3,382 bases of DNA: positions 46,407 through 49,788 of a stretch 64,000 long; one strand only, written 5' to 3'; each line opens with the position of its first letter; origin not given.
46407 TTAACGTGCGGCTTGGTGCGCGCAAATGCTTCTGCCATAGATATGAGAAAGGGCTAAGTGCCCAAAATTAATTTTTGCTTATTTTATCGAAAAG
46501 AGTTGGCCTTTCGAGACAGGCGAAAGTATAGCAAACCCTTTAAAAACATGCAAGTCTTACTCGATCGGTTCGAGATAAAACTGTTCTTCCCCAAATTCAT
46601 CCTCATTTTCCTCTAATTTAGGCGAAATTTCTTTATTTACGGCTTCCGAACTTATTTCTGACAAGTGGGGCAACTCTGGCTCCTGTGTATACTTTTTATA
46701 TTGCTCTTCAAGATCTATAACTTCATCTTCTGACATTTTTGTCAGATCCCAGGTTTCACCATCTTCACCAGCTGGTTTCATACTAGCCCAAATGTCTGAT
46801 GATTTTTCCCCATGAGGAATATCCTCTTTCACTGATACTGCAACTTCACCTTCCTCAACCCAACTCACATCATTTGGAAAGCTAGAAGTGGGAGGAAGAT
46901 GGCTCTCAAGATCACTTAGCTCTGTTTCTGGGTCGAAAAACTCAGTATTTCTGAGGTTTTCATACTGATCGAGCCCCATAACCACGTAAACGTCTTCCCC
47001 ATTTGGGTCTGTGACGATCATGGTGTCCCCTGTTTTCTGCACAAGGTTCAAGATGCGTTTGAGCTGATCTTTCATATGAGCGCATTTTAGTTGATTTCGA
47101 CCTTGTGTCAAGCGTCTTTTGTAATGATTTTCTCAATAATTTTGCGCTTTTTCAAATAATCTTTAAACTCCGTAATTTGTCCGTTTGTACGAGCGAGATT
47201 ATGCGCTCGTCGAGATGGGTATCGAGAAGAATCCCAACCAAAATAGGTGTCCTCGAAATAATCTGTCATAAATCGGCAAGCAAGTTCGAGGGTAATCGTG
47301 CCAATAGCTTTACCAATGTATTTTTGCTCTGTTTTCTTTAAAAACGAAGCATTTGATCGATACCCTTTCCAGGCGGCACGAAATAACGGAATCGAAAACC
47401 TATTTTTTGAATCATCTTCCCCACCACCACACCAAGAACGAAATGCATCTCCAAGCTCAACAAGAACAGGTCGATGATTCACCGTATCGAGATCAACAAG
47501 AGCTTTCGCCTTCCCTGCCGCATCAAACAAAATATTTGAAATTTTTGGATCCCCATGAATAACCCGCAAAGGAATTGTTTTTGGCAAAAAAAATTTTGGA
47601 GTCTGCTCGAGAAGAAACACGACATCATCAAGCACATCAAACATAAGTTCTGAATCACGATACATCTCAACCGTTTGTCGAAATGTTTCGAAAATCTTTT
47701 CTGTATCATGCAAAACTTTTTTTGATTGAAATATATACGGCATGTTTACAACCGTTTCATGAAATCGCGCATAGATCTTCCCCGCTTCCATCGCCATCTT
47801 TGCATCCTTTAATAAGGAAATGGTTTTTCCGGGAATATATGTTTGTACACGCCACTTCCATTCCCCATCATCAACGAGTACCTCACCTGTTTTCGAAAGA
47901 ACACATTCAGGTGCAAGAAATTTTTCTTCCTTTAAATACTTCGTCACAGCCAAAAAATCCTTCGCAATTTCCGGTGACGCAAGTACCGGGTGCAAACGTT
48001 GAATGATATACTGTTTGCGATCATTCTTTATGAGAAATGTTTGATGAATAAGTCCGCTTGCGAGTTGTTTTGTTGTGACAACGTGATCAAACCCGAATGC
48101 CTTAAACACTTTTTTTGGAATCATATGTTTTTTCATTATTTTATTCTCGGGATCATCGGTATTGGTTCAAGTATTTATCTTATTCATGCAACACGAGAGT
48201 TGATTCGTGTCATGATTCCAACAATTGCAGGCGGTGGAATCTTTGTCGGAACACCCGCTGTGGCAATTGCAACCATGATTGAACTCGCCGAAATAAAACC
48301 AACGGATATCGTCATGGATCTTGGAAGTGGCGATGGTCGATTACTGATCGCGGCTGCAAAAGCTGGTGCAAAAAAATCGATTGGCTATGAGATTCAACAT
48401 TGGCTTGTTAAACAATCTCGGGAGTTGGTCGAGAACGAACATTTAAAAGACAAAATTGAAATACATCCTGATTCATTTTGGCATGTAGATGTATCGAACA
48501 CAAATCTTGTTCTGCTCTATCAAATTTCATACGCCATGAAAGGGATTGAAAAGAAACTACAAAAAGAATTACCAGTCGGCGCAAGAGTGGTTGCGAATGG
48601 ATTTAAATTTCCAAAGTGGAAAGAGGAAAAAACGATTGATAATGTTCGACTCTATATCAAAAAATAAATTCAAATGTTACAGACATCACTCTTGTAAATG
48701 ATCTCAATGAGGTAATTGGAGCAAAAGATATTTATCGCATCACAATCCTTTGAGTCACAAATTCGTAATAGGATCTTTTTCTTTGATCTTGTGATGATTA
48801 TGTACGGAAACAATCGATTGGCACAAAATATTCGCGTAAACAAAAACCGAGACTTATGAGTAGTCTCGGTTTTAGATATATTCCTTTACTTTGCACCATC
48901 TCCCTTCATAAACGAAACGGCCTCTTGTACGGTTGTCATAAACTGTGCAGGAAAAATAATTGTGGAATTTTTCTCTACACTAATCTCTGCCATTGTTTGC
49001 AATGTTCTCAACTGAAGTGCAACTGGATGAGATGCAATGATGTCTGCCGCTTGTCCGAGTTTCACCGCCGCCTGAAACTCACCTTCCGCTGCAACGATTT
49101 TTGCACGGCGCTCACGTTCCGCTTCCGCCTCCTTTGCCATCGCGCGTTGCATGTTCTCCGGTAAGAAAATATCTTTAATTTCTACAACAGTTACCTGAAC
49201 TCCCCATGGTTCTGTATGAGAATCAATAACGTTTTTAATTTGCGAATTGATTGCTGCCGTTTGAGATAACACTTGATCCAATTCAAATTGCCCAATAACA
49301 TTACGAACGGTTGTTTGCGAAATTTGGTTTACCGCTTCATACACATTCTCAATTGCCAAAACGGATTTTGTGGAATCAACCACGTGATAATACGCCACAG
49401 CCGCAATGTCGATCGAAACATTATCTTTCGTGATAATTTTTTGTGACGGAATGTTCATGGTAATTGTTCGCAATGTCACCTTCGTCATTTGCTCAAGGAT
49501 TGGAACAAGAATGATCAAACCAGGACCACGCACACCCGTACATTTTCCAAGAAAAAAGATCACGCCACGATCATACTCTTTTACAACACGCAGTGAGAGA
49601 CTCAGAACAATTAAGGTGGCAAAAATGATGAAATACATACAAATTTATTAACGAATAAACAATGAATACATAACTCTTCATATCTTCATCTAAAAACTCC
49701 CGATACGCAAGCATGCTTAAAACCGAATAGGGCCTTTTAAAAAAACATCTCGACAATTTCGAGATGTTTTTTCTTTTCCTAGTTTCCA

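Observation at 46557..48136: APH-family kinase translationally coupled (TTGA overlap) to an acidic protein with a Phd/YefM-like N-terminus, placed right upstream of tuf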

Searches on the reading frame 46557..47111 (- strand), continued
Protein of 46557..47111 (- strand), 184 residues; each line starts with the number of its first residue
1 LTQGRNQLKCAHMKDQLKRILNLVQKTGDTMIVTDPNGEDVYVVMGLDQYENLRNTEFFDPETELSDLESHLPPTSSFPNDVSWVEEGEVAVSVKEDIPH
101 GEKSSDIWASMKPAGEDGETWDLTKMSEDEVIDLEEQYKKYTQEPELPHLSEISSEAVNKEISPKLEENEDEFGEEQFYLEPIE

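Call 65: search_protein_families(library=pfam, proteins=[L067:5995-6453:+, L079:5989-6396:+, L084:5992-6345:+, L088:6001-6285:+, L075:3504-3872:+, L086:5992-6531:+, L081:6001-6393:+], max_evalue=0.1)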
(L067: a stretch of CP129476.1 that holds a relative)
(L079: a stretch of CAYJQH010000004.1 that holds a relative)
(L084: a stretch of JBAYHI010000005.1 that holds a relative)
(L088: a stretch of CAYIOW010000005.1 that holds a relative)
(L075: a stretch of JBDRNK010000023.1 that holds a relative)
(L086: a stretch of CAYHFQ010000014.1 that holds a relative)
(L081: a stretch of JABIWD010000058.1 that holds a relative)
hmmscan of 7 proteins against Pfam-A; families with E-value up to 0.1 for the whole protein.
L067:5995-6453:+ (153 aa): 1 family
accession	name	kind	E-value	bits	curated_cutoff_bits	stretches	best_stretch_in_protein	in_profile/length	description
PF02604.26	PhdYeFM_antitox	-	0.0019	18.4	29.8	1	6-43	13-49/74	Antitoxin Phd_YefM, type II toxin-antitoxin system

L079:5989-6396:+ (136 aa): 1 family
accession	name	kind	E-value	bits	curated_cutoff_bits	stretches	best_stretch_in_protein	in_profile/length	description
PF02604.26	PhdYeFM_antitox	-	0.0015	18.7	29.8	1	5-46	12-52/74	Antitoxin Phd_YefM, type II toxin-antitoxin system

L084:5992-6345:+ (118 aa): 1 family
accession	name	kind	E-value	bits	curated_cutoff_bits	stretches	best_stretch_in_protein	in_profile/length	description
PF02604.26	PhdYeFM_antitox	-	0.00089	19.4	29.8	1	5-43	12-49/74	Antitoxin Phd_YefM, type II toxin-antitoxin system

L088:6001-6285:+ (95 aa): 2 families
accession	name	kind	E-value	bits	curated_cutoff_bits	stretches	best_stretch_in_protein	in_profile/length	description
PF02604.26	PhdYeFM_antitox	-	1.2e-05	25.5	29.8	1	3-42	11-49/74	Antitoxin Phd_YefM, type II toxin-antitoxin system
PF09121.15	Tower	-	0.018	15.6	25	1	41-69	9-37/42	Tower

L075:3504-3872:+ (123 aa): 1 family
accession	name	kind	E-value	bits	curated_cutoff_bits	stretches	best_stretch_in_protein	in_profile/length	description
PF02604.26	PhdYeFM_antitox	-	9.4e-06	25.8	29.8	1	2-42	11-50/74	Antitoxin Phd_YefM, type II toxin-antitoxin system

L086:5992-6531:+ (180 aa): 1 family
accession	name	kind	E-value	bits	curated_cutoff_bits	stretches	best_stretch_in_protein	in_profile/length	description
PF02604.26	PhdYeFM_antitox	-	0.00016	21.8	29.8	1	3-43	10-49/74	Antitoxin Phd_YefM, type II toxin-antitoxin system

L081:6001-6393:+ (131 aa): 1 family
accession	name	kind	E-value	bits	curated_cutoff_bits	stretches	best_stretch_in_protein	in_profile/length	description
PF02604.26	PhdYeFM_antitox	-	1.4e-06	28.4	29.8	1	3-51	11-58/74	Antitoxin Phd_YefM, type II toxin-antitoxin system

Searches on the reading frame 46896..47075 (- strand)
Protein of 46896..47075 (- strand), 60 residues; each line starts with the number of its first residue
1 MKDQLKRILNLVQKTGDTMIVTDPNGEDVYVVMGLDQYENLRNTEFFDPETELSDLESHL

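Call 69: search_protein_families(library=pfam, proteins=[window:46896-47075:-], max_evalue=10)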
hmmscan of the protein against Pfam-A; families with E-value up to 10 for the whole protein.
seq(60 aa): 2 families
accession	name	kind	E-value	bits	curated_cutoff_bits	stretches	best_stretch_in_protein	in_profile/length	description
PF02604.26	PhdYeFM_antitox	-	6.3e-07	29.5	29.8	1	2-44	10-51/74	Antitoxin Phd_YefM, type II toxin-antitoxin system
PF14258.12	DUF4350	-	0.023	15.4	30.4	1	2-48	52-88/181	Domain of unknown function (DUF4350)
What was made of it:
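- Tried and rejected: Profile coverage did not extend into beta1 in three of the four permuted constructs, and reached only position 8 in the best one (call 69).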

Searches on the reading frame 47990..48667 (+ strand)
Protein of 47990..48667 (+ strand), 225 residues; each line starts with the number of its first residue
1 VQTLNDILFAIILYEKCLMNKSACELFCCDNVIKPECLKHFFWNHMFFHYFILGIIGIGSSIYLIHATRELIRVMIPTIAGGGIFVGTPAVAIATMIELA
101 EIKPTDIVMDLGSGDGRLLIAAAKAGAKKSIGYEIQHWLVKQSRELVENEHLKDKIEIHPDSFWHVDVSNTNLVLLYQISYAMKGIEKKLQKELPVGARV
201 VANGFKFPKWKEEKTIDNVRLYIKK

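Call 3: search_protein_families(library=pfam, proteins=[window:47990-48667:+], max_evalue=1)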
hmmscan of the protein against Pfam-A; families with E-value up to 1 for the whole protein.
window:47990-48667:+ (225 aa): 14 families
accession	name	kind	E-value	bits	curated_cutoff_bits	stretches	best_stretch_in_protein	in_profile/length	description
PF06325.19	PrmA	-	3e-07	30.7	22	1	102-160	159-217/296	Ribosomal protein L11 methyltransferase (PrmA)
PF08123.19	DOT1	-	1.5e-05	25.1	23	1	93-140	31-79/205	Histone methylation protein DOT1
PF13847.12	Methyltransf_31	-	0.00022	21.4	27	1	104-160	3-67/145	Methyltransferase domain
PF13649.12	Methyltransf_25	-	0.00034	21.7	27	1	108-170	1-62/97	Methyltransferase domain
PF01135.25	PCMT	-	0.00069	19.9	20.3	1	92-156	61-126/210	Protein-L-isoaspartate(D-aspartate) O-methyltransferase (PCMT)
PF01555.25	N6_N4_Mtase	-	0.0074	16.7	26.7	1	93-143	171-219/221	DNA methylase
PF13489.12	Methyltransf_23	-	0.0092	16.2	27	1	100-143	17-60/164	Methyltransferase domain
PF12847.13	Methyltransf_18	-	0.011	16.1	27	1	102-159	12-70/151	Methyltransferase domain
PF02390.23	Methyltransf_4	-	0.018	15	24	1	107-153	4-51/173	Putative methyltransferase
PF02353.26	CMAS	-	0.022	14.5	27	1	96-163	54-121/273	Mycolic acid cyclopropane synthetase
PF00398.26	RrnaAD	-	0.028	13.9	24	1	93-160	19-82/263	Ribosomal RNA adenine dimethylase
PF05175.20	MTS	-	0.065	13.3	23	1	104-162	31-89/170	Methyltransferase small domain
PF00891.24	Methyltransf_2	-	0.13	12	22.3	1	92-181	50-138/210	O-methyltransferase domain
PF08241.18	Methyltransf_11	-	0.14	13.2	21.2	1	110-157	2-45/95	Methyltransferase domain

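Call 4: search_protein_families(library=ncbifam, proteins=[window:47990-48667:+], max_evalue=1)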
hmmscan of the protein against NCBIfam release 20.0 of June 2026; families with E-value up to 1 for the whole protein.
window:47990-48667:+ (225 aa): 31 families (the best 25 are shown)
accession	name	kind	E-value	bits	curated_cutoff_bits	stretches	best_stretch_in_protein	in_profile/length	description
NF041081.1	prot_lys_mtase_Arch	equivalog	6.2e-26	91.2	200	1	96-217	1-123/142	protein-lysine N-methyltransferase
NF001785.0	PRK00517.2-2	equivalog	1.5e-06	27.6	188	1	105-154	146-195/282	50S ribosomal protein L11 methyltransferase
TIGR00406.1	prmA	equivalog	9.8e-06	25.2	183.15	1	103-158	158-213/288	50S ribosomal protein L11 methyltransferase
NF043040.1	corrin_prot_MT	hypoth_equivalog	1.2e-05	24.9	180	1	101-165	37-101/216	corrinoid protein-associated methyltransferase CpaM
NF001790.0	PRK00517.3-3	equivalog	2.2e-05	24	269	1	74-152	94-170/262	50S ribosomal protein L11 methyltransferase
TIGR02081.1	metW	equivalog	0.00032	20.3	189.5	1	101-213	10-118/194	methionine biosynthesis protein MetW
NF008823.0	PRK11873.1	subfamily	0.00033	20.2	263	1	98-149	71-124/272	arsenite methyltransferase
NF000337.1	erm_SHROVE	exception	0.0004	19.8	320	1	92-182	16-102/248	ErmE/ErmH/ErmO/ErmR family 23S rRNA (adenine(2058)-N(6))-methyltransferase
NF011529.0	PRK14968.1-3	equivalog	0.00043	19.7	162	1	89-194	19-121/198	putative methyltransferase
NF053511.1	tRNA_U34_MnmM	equivalog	0.00066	19.3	135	1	97-167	10-82/183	tRNA 5-(aminomethyl)-2-thiouridylate-methyltransferase MnmM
TIGR04543.1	ketoArg_3Met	equivalog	0.00088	18.4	425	1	105-160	150-206/336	2-ketoarginine methyltransferase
NF000499.2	Erm23S_rRNA_broad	equivalog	0.0053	16.2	212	1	92-175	11-90/244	23S ribosomal RNA methyltransferase Erm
TIGR00091.1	TIGR00091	equivalog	0.0053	16.1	112.65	1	105-153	17-66/194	tRNA (guanosine(46)-N7)-methyltransferase TrmB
NF011528.0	PRK14968.1-2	equivalog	0.0076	15.8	171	1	93-134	27-67/205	putative methyltransferase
NF001786.0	PRK00517.2-4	equivalog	0.0081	15.3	327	1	77-200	118-236/277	50S ribosomal protein L11 methyltransferase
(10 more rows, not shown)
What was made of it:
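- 48125..48667 (+): Divergent 180-aa methyltransferase with an N-terminal hydrophobic helix, resembling protein-lysine methyltransferases. It lies head-to-head with the kinase with no spacer and is the kinase's usual companion after fusA. NCBIfam NF041081 E 6e-26 and Pfam PrmA/DOT1 (calls 3, 4).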

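Call 32: search_protein_families(library=padloc, proteins=[window:48125-48667:+], max_evalue=0.01)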
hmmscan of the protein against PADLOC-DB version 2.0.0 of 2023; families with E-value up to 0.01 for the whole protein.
window:48125-48667:+ (180 aa): 6 families
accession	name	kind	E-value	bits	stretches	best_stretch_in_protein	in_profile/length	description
PDLC04134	mad2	-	9.5e-12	42.5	1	41-122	274-352/492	mads_2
PDLC03248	MTase_II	-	7.8e-05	19.6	1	43-105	14-76/521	Type II methyltransferase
PDLC03351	MTase_II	-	0.00028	18.1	1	58-106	145-192/348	Type II methyltransferase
PDLC03310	MTase_II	-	0.0014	15.5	1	57-125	33-102/475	Type II methyltransferase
PDLC03265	MTase_II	-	0.0063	14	0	54-101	281-328/333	Type II methyltransferase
PDLC03021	MTase_I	-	0.0063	13.4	1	43-123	168-233/491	Type I methyltransferase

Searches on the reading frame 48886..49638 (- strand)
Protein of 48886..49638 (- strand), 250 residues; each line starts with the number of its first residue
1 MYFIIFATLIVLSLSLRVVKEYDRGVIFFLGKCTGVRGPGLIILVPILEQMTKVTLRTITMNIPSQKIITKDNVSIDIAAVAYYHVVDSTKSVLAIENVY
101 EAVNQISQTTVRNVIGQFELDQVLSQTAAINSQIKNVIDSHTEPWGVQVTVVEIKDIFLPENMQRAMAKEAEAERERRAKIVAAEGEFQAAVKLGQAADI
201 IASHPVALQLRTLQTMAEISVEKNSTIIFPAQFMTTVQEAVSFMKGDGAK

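Call 3: search_protein_families(library=pfam, proteins=[window:48886-49638:-], max_evalue=1)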
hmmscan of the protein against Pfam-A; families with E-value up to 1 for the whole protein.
window:48886-49638:- (250 aa): 3 families
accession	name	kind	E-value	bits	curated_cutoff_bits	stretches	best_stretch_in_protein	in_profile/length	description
PF01145.31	Band_7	-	3.8e-37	128.5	23.6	1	18-187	2-175/176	SPFH domain / Band 7 family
PF13421.11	Band_7_1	-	3.5e-06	27.2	24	1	88-172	122-208/211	SPFH domain-Band 7 family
PF21427.2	Gp7_5th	-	0.092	13.2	27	1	68-128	6-65/96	Baseplate wedge protein gp7, domain V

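Call 4: search_protein_families(library=ncbifam, proteins=[window:48886-49638:-], max_evalue=1)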
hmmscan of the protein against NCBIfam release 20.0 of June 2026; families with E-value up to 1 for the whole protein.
window:48886-49638:- (250 aa): 5 families
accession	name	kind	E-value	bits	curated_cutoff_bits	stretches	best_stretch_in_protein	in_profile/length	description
TIGR01933.1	hflK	equivalog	6e-21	75.1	159.4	1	17-191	2-179/261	FtsH protease activity modulator HflK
TIGR01932.1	hflC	equivalog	2.2e-14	53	134.4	2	4-139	8-158/318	protease modulator HflC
NF008181.0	PRK10930.1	equivalog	6.5e-13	48.3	660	1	13-185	94-269/419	FtsH protease activity modulator HflK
NF008259.0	PRK11029.1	equivalog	1.5e-09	37.3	427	2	3-95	7-106/334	protease modulator HflC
NF058507.1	FlotScfldFlot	equivalog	0.00019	20.6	700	1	36-198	54-224/477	flotillin lipid rafts scaffold protein FloT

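Call 32: search_protein_families(library=padloc, proteins=[window:48886-49638:-], max_evalue=0.01)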
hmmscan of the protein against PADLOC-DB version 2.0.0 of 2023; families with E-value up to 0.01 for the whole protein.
window:48886-49638:- (250 aa): 0 families
